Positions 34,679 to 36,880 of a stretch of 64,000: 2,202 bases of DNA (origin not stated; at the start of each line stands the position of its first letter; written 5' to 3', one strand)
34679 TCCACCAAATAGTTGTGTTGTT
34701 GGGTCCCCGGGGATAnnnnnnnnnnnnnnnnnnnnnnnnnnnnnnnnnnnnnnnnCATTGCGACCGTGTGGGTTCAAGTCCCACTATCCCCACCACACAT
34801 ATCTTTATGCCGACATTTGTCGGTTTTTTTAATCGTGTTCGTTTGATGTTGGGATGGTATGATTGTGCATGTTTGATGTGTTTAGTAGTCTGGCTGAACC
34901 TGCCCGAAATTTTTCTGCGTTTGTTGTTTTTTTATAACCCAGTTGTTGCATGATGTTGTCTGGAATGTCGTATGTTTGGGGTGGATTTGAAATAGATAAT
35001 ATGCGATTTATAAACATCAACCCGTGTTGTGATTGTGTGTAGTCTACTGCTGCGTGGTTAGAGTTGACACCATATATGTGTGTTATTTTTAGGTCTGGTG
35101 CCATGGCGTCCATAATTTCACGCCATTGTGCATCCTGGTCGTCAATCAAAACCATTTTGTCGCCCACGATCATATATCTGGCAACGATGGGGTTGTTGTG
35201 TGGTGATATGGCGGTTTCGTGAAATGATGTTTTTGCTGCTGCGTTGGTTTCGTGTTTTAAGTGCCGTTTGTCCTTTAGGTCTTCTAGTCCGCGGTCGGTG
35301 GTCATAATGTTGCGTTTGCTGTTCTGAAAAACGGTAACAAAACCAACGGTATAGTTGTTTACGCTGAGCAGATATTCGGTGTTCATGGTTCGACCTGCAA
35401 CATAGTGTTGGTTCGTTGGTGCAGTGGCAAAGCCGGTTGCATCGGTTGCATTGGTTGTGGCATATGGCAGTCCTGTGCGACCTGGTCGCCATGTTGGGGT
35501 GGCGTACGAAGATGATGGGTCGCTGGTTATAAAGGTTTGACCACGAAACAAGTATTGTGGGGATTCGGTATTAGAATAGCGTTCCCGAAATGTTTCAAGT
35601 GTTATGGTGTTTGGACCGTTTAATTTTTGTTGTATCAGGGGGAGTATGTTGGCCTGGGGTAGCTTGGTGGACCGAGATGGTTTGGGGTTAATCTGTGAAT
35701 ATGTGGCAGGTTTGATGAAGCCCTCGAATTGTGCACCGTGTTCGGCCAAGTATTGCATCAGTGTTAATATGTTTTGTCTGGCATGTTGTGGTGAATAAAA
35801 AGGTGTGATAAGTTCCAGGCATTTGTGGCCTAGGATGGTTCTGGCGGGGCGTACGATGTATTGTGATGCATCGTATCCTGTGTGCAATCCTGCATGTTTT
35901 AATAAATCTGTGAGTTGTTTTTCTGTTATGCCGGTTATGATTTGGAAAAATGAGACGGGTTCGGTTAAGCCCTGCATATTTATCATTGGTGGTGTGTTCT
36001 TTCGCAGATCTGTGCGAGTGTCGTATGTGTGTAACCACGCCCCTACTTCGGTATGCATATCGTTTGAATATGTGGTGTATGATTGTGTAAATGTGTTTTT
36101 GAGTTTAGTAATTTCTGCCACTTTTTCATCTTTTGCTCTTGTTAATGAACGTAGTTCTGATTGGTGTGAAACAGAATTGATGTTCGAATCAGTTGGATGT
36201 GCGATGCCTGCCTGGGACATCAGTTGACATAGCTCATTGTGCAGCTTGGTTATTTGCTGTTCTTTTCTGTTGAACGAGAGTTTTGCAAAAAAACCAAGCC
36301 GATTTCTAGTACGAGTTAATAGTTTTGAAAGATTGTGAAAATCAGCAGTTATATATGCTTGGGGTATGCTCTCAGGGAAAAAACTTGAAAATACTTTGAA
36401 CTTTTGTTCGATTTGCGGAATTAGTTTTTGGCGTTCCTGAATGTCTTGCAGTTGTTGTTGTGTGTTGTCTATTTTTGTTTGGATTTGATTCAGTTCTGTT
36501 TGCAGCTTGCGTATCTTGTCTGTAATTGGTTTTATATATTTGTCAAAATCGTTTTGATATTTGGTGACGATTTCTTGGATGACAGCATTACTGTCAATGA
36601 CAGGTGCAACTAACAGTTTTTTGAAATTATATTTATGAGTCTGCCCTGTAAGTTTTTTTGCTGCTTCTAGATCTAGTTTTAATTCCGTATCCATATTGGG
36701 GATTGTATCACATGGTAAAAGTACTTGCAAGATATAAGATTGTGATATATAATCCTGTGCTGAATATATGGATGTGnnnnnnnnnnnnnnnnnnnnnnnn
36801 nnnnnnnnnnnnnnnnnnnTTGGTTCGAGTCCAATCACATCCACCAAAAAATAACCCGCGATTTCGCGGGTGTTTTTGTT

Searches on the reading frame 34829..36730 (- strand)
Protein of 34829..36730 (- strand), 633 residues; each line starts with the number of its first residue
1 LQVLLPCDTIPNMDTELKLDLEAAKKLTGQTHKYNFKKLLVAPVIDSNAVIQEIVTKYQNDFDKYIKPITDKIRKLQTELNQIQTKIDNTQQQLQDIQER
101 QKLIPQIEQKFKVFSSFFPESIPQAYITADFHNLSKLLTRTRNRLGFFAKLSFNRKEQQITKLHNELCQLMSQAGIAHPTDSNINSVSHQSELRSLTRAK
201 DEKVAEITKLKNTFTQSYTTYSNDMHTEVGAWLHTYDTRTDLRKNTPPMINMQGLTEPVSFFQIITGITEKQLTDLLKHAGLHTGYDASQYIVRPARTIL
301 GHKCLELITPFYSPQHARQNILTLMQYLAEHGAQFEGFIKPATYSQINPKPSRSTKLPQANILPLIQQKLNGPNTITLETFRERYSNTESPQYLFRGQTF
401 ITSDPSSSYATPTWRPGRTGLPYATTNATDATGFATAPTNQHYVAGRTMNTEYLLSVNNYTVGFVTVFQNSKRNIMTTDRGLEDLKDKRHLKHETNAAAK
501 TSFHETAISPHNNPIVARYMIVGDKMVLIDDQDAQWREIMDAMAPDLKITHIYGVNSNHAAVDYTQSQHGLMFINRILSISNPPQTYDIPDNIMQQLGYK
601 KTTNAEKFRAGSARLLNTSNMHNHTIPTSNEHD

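Call 3: search_protein_families(library=pfam, proteins=[window:34829-36730:-], max_evalue=0.1)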
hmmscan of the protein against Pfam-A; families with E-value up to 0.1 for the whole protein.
window:34829-36730:- (633 aa): 8 families
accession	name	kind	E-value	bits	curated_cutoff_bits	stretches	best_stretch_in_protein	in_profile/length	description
PF16888.10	YwqH-like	-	9.7e-06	26.3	33.7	1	45-98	69-122/123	YwqH-like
PF05837.17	CENP-H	-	0.00051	20.4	29.9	1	21-100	37-118/202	Centromere protein H (CENP-H)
PF03938.19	OmpH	-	0.0053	17.4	32.4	1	44-112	4-75/141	Outer membrane protein (OmpH-like)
PF01601.21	CoV_S2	-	0.0056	15.8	40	1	50-115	203-262/521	Coronavirus spike glycoprotein S2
PF11414.13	Suppressor_APC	-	0.016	15.8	25.4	1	76-115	18-57/82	Adenomatous polyposis coli tumour suppressor protein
PF07160.18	SKA1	-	0.016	15.4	29.6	1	51-126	17-95/243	Spindle and kinetochore-associated protein 1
PF22905.2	Hydro_N_hd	-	0.06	13.7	27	0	157-228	117-190/195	Hydrolase N-terminal helical domain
PF18053.6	GyrB_insert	-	0.086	13.2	26.1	0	69-174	63-167/167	DNA gyrase B subunit insert domain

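Call 4: search_protein_families(library=ncbifam, proteins=[window:34829-36730:-], max_evalue=0.1)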
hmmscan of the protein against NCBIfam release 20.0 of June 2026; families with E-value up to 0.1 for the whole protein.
window:34829-36730:- (633 aa): 5 families
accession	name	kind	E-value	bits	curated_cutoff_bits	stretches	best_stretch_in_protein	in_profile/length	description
NF047515.1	SpiroCoCo_C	equivalog_domain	0.00099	18.3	125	1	46-116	149-218/313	SpiroCoCo family coiled-coil protein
NF045487.1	ASRP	equivalog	0.0037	15.9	300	1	59-213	120-271/593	archaea-specific SMC-related protein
NF045622.1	Npun_F5560_fam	hypoth_equivalog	0.0046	17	125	1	49-100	96-147/156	Npun_F5560 family protein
NF046104.1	PptglHdxlasePcsB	equivalog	0.011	15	450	1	39-120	4-88/400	peptidoglycan hydrolase PcsB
TIGR00634.1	recN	equivalog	0.048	12.6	407.85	1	57-113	263-322/563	DNA repair protein RecN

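Call 44: search_protein_families(library=phrogs, proteins=[window:34829-36730:-], max_evalue=0.01)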
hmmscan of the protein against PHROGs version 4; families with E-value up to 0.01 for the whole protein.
window:34829-36730:- (633 aa): 4 families
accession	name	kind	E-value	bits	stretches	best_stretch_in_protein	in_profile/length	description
phrog_77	-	DNA, RNA and nucleotide metabolism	0.00086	18.9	1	61-212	482-615/967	SbcC-like subunit of palindrome specific endonuclease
phrog_6551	-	unknown function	0.0029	18.9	1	69-116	6-53/102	-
phrog_10512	-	head and packaging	0.003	17.8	1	52-254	138-318/444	virion structural protein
phrog_16084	-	transcription regulation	0.0094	16.7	0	60-105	130-175/206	transcriptional regulator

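Call 68: search_protein_families(library=padloc, proteins=[window:34829-36730:-], max_evalue=0.01)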
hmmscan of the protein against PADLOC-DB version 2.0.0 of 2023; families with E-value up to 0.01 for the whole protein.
window:34829-36730:- (633 aa): 2 families
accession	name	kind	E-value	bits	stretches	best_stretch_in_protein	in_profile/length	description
PDLC03859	LmuB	-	8.3e-05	20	1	56-231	345-493/611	-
PDLC02754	PbeC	-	0.0072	13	0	69-148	381-460/646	PbeC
